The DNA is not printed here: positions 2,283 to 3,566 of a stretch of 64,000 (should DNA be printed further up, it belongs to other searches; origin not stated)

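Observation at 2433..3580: Catalytically degenerate XerS paralog embedded in a replicon, next to a dif-like palindrome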

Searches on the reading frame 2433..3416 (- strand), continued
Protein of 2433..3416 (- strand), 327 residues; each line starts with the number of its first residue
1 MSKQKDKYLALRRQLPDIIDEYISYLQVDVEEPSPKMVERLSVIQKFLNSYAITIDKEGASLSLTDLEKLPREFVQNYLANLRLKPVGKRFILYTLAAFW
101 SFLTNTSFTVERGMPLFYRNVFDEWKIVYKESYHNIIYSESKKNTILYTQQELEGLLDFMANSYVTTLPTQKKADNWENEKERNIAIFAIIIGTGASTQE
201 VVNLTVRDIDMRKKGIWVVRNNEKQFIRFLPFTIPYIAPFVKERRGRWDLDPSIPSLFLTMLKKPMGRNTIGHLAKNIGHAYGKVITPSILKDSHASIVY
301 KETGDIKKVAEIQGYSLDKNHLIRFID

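Call 57: find_encoding_contigs(protein=P0015, flank=7000, max_places=2)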
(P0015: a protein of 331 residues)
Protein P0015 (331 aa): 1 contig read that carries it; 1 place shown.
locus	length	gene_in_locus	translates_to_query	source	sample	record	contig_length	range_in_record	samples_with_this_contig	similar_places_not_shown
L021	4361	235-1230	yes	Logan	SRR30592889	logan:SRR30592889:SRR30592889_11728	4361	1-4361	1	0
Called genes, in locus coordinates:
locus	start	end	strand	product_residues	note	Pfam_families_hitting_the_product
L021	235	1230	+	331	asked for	PF00589:Phage_integrase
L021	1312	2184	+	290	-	PF13930:Endonuclea_NS_2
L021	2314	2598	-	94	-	-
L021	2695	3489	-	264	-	PF01656:CbiA, PF13614:AAA_31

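Call 60: predict_structure(alignment_id=A5)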
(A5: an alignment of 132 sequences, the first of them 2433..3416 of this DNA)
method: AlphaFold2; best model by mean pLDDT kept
length: 327 residues; sequences in the alignment: 132
mean_pLDDT: 94.1   pTM: 0.78
mean pLDDT of the five models: 94.1, 94.1, 94.0, 93.8, 93.7
residues with pLDDT >= 90: 286; 70-90: 25; 50-70: 16; < 50: 0
segments of 3 or more residues with pLDDT < 50: none
pLDDT, mean of each block of 10 residues (from residue 1): 89 97 96 96 98 98 98 98 94 98 98 98 98 87 80 98 98 97 98 97 98 97 95 98 91 94 95 97 96 94 90 75 65
secondary structure, 60 per line:
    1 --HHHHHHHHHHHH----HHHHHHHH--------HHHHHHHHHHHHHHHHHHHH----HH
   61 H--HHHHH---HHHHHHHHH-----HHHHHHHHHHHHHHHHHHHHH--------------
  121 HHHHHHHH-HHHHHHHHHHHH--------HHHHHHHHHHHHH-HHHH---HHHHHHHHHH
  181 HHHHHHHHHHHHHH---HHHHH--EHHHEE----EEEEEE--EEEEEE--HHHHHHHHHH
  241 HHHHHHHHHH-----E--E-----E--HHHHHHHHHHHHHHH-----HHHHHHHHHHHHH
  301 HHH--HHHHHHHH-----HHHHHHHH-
elements in order: H3-14 H19-26 H35-54 H64-68 H72-80 H86-106 H121-128 H130-141 H150-162 H164-167 H171-194 H198-202 E215-220 E223-228 H231-250 H268-282 H288-303 H306-313 H319-326

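Call 65: fold_search(model_id=the predicted structure, library=pdb)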
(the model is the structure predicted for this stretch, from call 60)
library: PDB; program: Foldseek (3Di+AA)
matches with E <= 10: 129; with E <= 0.001: 65
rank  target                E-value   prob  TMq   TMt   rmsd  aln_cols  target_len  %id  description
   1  5hxy_A                4.8e-09  1.00  0.43  0.50  12.1       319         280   15  Crystal structure of XerA recombinase (released 2017-02-01)
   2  5hxy_B                1.7e-08  1.00  0.40  0.47  12.8       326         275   16  Crystal structure of XerA recombinase (released 2017-02-01)
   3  5hxy_D                1.9e-08  1.00  0.42  0.50  11.9       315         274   15  Crystal structure of XerA recombinase (released 2017-02-01)
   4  5hxy_C                4.6e-08  1.00  0.42  0.50  12.2       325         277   16  Crystal structure of XerA recombinase (released 2017-02-01)
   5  5hxy_F                8.0e-08  1.00  0.43  0.51  12.1       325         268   16  Crystal structure of XerA recombinase (released 2017-02-01)
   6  5jjv_B                3.1e-07  1.00  0.58  0.54   5.1       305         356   15  Crystal structure of XerH site-specific recombinase bound to palindromic difH substrate: post-cleavage complex (released 2016-12-28)
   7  5jk0_C                3.4e-07  1.00  0.55  0.52   5.6       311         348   15  Crystal structure of XerH site-specific recombinase bound to difH substrate: pre-cleavage complex (released 2016-12-28)
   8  6emy_A                3.4e-07  1.00  0.52  0.54   7.8       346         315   16  Structure of the Tn1549 transposon Integrase (aa 82-397, Y379F) in complex with transposon right end DNA (released 2018-04-04)
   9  5jk0_D                3.8e-07  1.00  0.55  0.52   9.5       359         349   16  Crystal structure of XerH site-specific recombinase bound to difH substrate: pre-cleavage complex (released 2016-12-28)
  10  1f44_A                6.9e-07  1.00  0.54  0.56   6.6       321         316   13  CRYSTAL STRUCTURE OF TRIMERIC CRE RECOMBINASE-LOX COMPLEX (released 2001-10-12)
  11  6en2_A                7.3e-07  1.00  0.51  0.52   7.7       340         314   15  Structure of the Tn1549 transposon Integrase (aa 82-397, R225K) in complex with a circular intermediate DNA (CI6b-DNA) (released 2018-04-04)
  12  5jk0_A                8.0e-07  1.00  0.58  0.55   4.9       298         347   16  Crystal structure of XerH site-specific recombinase bound to difH substrate: pre-cleavage complex (released 2016-12-28)
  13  2a3v_A                8.0e-07  1.00  0.47  0.48   9.6       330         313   14  Structural basis for broad DNA-specificity in integron recombination (released 2006-05-02)
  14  4crx_A                1.0e-06  1.00  0.53  0.54   7.3       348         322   13  ASYMMETRIC DNA-BENDING IN THE CRE-LOXP SITE-SPECIFIC RECOMBINATION SYNAPSE (released 1999-06-14)
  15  2a3v_C                1.0e-06  1.00  0.47  0.48   9.6       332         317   14  Structural basis for broad DNA-specificity in integron recombination (released 2006-05-02)
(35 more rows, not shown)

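Call 71: search_dna_similar(query=window:2433-3416:-, collection=plasmids, mode=protein, max_evalue=1e-8, max_rows=60)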
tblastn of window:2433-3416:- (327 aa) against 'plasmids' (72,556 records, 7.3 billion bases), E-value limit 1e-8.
Records with a match: 90; places in all: 104; records where one place covers at least 80% of the query: 76.
Best place of each record, by identity: 95-99% 6; 90-95% 2; <60% 82.
By first word of the organism name: Bacillus 42; Lactobacillus 13; Streptococcus 11; Lactococcus 6; Enterococcus 6; Planococcus 4; Limosilactobacillus 2; Peribacillus 2; Cytobacillus 1; Virgibacillus 1; and 2 more.
By predicted mobility (MOB-suite, as given by PLSDB): non-mobilizable 69; conjugative 13; mobilizable 8.
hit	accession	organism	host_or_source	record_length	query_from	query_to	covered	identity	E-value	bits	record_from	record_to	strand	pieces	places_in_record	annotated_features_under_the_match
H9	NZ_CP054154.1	Streptococcus salivarius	Homo sapiens,single culture,oral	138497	1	327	100%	97.2%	0e+0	638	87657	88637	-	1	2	tyrosine-type recombinase/integrase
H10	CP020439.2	Streptococcus equinus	Homo sapiens,blood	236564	1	327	100%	96.9%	0e+0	637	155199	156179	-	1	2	recombinase XerS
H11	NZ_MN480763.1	Streptococcus salivarius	-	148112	1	327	100%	96.6%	0e+0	635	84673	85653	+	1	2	tyrosine-type recombinase/integrase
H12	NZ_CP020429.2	Streptococcus sp. FDAARGOS_192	Homo sapiens,peripheral blood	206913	1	327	100%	96.0%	0e+0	633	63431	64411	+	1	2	tyrosine-type recombinase/integrase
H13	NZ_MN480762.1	Streptococcus salivarius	-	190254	1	327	100%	96.0%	0e+0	633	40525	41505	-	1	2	tyrosine-type recombinase/integrase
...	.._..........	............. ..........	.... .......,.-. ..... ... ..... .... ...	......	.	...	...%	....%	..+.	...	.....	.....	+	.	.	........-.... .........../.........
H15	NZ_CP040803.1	Streptococcus salivarius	Homo sapiens,Plaque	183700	1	327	100%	94.5%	0e+0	625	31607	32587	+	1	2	tyrosine-type recombinase/integrase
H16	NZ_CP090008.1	Streptococcus salivarius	Homo sapiens,Human oral cavity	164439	1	327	100%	94.5%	0e+0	625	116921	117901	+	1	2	tyrosine-type recombinase/integrase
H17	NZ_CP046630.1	Streptococcus equinus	Bos taurus coreanae,cell culture,Rumen ...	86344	11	315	93%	39.5%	2e-60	215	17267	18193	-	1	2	tyrosine-type recombinase/integrase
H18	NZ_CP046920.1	Streptococcus ruminicola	Bos taurus coreanae,cell culture,Rumen ...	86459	11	315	93%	39.5%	2e-60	215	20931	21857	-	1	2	tyrosine-type recombinase/integrase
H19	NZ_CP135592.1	Streptococcus sp. DTU_2020_1000888_1_SI_GRL_NUU_041A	Homo sapiens,expectorate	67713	16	314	91%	39.3%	9e-57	205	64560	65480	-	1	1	tyrosine-type recombinase/integrase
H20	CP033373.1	Limosilactobacillus fermentum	Cow,cell culture,Fresh milk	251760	1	314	96%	26.9%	9e-14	79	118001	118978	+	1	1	xerS: tyrosine recombinase XerS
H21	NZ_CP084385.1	Lactobacillus helsingborgensis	Apis mellifera,pure culture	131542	13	314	92%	26.7%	5e-12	74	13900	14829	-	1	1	xerS: tyrosine recombinase XerS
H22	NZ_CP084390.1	Lactobacillus helsingborgensis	Apis mellifera,pure culture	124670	13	314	92%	26.7%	1e-11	73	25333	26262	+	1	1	xerS: tyrosine recombinase XerS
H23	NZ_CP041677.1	Limosilactobacillus reuteri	Peromyscus leucopus,Wholel organism ...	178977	5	314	95%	25.8%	1e-14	82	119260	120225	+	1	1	xerS: tyrosine recombinase XerS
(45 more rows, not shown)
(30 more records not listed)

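Call 77: get_annotated_region(hit=H17, flank=9000)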
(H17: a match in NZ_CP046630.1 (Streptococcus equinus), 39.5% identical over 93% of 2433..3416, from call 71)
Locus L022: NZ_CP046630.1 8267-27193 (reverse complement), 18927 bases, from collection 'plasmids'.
description: Streptococcus equinus strain CNU G6 plasmid p1_CNU_G6, complete sequence
organism: Streptococcus equinus (NCBI taxid 1335)
taxonomy: Bacteria; Bacillota; Bacilli; Lactobacillales; Streptococcaceae; Streptococcus; Streptococcus equinus
host: -; source: Bos taurus coreanae,cell culture,Rumen fluid; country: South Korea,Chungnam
typing (MOB-suite, as given by PLSDB): non-mobilizable
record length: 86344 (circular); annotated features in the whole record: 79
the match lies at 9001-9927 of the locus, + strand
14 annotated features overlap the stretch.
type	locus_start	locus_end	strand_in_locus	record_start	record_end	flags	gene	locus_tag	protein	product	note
CDS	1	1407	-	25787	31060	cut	-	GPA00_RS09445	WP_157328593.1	SNF2-related protein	-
CDS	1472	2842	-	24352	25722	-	-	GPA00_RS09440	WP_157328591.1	PcfJ domain-containing protein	-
CDS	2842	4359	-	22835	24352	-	-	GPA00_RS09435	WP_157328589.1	Cas9 inhibitor AcrIIA9 family protein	-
CDS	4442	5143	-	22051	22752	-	-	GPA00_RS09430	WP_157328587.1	hypothetical protein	-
CDS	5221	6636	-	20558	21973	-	-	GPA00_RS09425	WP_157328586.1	LPD1 domain-containing protein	-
CDS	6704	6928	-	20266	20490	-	-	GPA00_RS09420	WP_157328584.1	hypothetical protein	-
CDS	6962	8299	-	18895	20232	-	-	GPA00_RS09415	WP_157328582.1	hypothetical protein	-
CDS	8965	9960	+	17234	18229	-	-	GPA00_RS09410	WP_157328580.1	tyrosine-type recombinase/integrase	GO:0015074 - DNA integration [Evidence IEA]; GO:0006310 - DNA recombination [Evidence IEA]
CDS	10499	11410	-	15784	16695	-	-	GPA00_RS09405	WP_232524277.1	DNA/RNA non-specific endonuclease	-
CDS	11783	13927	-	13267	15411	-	-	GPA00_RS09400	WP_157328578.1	GbpC/Spa domain-containing protein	-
CDS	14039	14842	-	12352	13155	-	-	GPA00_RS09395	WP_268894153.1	class C sortase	-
CDS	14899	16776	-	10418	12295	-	-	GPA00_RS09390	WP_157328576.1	SpaH/EbpB family LPXTG-anchored major pilin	-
CDS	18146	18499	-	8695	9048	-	-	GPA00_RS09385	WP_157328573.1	hypothetical protein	-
CDS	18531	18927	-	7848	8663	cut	-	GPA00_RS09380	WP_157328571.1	ParA family protein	-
